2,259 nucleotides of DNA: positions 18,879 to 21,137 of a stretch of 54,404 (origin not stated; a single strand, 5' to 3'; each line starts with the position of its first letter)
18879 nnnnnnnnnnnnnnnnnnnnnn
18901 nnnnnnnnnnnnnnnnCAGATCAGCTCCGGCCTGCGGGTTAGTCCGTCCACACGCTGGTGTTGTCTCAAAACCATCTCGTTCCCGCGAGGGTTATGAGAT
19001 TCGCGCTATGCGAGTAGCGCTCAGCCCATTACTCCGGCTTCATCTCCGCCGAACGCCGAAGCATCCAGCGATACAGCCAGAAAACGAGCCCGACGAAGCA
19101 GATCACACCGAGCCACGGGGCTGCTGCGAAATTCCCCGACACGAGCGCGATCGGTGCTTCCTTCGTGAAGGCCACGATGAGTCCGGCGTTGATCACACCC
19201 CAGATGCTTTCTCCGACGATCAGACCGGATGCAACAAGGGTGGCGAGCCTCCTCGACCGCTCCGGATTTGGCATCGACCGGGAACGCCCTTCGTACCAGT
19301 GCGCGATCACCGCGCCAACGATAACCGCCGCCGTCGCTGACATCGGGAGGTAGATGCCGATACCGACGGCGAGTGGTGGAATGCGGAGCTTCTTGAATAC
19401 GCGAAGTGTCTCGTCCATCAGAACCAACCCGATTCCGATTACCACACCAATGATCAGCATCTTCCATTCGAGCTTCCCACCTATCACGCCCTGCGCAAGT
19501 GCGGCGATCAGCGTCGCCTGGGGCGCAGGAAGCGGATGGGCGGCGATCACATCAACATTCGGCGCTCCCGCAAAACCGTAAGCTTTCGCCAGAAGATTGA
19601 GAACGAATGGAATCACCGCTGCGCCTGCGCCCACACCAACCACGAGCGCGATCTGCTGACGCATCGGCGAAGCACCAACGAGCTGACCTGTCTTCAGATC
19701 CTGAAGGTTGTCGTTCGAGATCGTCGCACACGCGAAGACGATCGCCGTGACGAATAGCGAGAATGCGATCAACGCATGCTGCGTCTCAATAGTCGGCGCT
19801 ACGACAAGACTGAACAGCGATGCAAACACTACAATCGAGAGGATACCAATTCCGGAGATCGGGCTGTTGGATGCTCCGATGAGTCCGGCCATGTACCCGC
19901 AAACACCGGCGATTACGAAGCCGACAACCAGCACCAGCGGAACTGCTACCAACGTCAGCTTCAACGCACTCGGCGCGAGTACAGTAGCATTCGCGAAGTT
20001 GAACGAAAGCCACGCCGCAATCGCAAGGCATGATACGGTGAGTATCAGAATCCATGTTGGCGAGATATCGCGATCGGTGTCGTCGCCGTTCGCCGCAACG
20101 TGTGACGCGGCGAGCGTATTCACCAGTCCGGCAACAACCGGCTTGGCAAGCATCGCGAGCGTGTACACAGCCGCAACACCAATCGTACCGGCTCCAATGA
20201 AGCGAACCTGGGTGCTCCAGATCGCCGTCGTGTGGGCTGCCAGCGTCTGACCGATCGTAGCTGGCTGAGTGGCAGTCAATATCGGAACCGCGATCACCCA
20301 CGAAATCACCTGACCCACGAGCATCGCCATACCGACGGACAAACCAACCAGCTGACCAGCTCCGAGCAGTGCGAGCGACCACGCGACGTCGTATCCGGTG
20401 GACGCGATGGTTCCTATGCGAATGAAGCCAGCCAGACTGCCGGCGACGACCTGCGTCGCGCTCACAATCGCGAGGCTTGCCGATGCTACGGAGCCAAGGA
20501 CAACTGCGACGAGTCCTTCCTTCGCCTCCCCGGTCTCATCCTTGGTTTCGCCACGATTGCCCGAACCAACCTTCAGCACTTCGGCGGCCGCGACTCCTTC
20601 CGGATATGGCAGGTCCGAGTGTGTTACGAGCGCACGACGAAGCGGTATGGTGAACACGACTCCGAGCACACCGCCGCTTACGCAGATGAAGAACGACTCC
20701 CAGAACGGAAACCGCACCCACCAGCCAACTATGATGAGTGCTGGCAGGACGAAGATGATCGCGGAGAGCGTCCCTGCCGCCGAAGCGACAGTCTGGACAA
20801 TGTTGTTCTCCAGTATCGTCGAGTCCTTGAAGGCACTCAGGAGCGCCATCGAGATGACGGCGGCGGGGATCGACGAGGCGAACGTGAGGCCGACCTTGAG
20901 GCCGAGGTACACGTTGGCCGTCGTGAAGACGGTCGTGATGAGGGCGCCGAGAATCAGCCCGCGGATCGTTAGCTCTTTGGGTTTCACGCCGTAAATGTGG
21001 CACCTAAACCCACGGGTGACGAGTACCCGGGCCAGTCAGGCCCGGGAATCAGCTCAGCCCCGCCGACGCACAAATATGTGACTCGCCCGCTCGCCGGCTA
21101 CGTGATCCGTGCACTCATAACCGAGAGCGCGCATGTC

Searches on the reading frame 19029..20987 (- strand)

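Call 96: search_protein_families(library=pfam, proteins=[window:19029-20987:-], max_evalue=0.00001)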
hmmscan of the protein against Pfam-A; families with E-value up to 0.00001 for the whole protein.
window:19029-20987:- (652 aa): 1 family
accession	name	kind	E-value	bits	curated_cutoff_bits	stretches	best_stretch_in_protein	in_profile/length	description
PF03169.20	OPT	-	8e-104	348.9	25.8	1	5-603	1-622/623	OPT oligopeptide transporter protein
